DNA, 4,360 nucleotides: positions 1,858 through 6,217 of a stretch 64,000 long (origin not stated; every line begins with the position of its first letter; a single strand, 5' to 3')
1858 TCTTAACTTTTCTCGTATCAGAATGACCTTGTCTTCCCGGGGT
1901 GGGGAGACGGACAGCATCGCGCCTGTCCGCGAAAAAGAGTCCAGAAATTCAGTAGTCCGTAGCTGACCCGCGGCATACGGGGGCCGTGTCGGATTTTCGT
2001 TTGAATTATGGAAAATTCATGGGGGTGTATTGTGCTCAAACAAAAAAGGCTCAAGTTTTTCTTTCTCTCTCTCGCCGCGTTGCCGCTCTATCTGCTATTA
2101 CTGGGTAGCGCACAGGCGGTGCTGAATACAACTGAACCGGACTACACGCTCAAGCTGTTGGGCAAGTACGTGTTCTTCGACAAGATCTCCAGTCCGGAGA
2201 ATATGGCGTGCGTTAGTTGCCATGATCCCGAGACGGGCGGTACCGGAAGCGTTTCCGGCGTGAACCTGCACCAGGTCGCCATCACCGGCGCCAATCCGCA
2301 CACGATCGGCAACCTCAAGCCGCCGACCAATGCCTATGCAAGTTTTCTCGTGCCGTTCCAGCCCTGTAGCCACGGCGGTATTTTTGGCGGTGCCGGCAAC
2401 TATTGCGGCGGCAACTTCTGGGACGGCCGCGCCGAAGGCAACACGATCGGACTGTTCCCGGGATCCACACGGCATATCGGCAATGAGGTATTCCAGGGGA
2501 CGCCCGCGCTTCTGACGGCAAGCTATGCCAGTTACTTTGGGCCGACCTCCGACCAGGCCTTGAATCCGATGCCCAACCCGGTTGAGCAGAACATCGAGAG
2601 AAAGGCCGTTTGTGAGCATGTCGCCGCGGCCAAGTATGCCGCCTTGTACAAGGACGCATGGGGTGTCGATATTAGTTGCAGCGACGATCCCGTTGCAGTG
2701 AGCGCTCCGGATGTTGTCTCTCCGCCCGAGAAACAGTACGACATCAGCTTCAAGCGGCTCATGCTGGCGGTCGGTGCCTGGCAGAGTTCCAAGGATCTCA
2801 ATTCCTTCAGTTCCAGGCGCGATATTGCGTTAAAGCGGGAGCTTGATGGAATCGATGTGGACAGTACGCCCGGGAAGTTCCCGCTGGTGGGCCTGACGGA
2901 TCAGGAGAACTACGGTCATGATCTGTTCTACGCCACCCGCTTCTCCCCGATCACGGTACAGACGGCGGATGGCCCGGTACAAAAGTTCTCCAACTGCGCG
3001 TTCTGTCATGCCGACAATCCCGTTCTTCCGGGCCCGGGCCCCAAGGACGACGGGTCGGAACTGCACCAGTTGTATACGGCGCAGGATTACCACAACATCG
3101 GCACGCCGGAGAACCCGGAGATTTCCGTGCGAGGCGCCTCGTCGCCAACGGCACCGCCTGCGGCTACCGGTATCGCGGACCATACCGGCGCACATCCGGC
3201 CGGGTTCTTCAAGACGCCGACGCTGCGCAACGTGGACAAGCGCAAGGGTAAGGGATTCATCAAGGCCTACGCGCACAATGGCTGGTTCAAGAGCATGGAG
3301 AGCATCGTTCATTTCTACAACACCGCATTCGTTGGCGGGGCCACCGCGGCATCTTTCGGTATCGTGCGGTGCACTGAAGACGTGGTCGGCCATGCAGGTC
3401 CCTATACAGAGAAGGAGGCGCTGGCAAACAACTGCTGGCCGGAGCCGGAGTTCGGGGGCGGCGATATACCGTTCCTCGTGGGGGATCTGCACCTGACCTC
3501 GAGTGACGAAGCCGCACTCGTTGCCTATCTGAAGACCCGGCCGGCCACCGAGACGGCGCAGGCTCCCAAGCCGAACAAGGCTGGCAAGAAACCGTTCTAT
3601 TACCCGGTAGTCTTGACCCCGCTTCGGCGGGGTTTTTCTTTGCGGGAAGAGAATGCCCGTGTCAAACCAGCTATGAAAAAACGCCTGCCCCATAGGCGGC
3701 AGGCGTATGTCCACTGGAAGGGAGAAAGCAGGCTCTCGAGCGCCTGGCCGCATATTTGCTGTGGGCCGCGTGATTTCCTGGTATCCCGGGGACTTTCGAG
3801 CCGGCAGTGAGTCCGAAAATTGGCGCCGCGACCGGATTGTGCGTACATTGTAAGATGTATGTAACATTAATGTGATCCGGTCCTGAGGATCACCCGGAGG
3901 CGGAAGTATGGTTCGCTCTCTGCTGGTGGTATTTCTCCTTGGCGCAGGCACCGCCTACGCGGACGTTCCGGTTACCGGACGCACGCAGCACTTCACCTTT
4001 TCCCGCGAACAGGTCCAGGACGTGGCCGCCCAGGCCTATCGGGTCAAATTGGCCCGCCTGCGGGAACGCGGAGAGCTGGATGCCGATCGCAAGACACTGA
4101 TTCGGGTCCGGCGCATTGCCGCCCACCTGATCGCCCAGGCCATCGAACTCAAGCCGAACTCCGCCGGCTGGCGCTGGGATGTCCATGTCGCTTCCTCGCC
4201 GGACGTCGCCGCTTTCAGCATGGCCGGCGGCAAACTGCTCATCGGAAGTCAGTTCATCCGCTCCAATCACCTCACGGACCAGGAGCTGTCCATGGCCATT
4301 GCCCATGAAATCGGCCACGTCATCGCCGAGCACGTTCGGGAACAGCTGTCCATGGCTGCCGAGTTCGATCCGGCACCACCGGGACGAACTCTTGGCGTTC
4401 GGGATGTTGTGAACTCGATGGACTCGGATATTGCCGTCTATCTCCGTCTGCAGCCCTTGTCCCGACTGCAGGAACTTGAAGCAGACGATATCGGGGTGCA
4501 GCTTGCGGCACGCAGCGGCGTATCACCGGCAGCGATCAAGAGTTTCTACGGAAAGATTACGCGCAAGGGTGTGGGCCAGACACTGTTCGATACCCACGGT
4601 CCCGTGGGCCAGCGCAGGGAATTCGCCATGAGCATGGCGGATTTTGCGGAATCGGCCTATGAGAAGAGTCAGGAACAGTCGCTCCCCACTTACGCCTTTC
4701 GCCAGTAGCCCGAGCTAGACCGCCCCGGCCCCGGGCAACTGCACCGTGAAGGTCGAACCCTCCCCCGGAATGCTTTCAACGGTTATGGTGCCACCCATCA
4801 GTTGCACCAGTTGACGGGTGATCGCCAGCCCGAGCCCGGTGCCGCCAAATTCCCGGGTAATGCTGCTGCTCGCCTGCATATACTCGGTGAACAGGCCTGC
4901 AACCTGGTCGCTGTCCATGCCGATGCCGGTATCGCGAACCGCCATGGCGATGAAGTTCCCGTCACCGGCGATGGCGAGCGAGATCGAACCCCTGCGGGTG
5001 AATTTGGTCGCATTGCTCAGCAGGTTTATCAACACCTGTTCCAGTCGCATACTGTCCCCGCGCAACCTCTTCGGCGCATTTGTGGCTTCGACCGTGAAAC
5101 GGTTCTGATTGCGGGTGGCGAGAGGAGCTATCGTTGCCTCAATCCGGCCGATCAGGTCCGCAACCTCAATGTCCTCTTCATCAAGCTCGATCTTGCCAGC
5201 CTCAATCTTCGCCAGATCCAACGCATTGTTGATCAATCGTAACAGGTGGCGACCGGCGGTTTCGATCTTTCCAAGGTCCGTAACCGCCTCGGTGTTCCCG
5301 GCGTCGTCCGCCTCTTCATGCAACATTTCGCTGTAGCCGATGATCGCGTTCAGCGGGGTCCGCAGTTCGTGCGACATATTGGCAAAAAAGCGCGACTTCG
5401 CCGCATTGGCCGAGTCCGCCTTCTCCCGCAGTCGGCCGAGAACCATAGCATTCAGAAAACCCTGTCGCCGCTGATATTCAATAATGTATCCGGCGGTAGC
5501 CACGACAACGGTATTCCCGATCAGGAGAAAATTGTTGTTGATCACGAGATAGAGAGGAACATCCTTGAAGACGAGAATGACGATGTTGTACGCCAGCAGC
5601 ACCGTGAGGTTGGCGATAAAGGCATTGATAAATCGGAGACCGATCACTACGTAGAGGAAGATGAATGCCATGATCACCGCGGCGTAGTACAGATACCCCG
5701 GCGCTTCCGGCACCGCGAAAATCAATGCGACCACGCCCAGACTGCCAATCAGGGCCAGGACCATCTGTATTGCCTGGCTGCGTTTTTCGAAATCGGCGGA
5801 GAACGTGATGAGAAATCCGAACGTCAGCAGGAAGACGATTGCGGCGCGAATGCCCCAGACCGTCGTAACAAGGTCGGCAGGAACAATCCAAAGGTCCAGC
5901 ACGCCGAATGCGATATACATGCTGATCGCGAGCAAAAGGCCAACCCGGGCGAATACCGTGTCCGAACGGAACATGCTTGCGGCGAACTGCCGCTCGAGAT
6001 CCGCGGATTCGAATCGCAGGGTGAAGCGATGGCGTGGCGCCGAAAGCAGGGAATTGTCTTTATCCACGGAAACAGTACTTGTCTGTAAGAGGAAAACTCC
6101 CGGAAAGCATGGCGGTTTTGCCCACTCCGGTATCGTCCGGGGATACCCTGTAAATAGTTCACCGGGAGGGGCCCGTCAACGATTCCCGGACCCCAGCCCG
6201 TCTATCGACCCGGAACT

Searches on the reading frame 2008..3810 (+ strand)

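Call 45: search_protein_families(library=pfam, proteins=[window:2008-3810:+], max_evalue=0.00001)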
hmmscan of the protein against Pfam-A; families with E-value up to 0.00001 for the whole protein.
window:2008-3810:+ (600 aa): 1 family
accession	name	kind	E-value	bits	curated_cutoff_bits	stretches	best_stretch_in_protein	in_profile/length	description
PF03150.19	CCP_MauG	-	1.8e-18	68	25.6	1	51-277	6-146/149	Di-haem cytochrome c peroxidase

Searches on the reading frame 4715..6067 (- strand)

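Call 45: search_protein_families(library=pfam, proteins=[window:4715-6067:-], max_evalue=0.00001)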
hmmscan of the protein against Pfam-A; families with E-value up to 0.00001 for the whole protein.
window:4715-6067:- (450 aa): 2 families
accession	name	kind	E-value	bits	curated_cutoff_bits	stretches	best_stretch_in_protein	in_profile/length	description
PF02518.31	HATPase_c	-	3.4e-28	98.7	26.4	1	337-445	1-108/111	Histidine kinase-, DNA gyrase B-, and HSP90-like ATPase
PF00512.31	HisKA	-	3.5e-20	72.2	26.9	1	223-291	1-66/66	His Kinase A (phospho-acceptor) domain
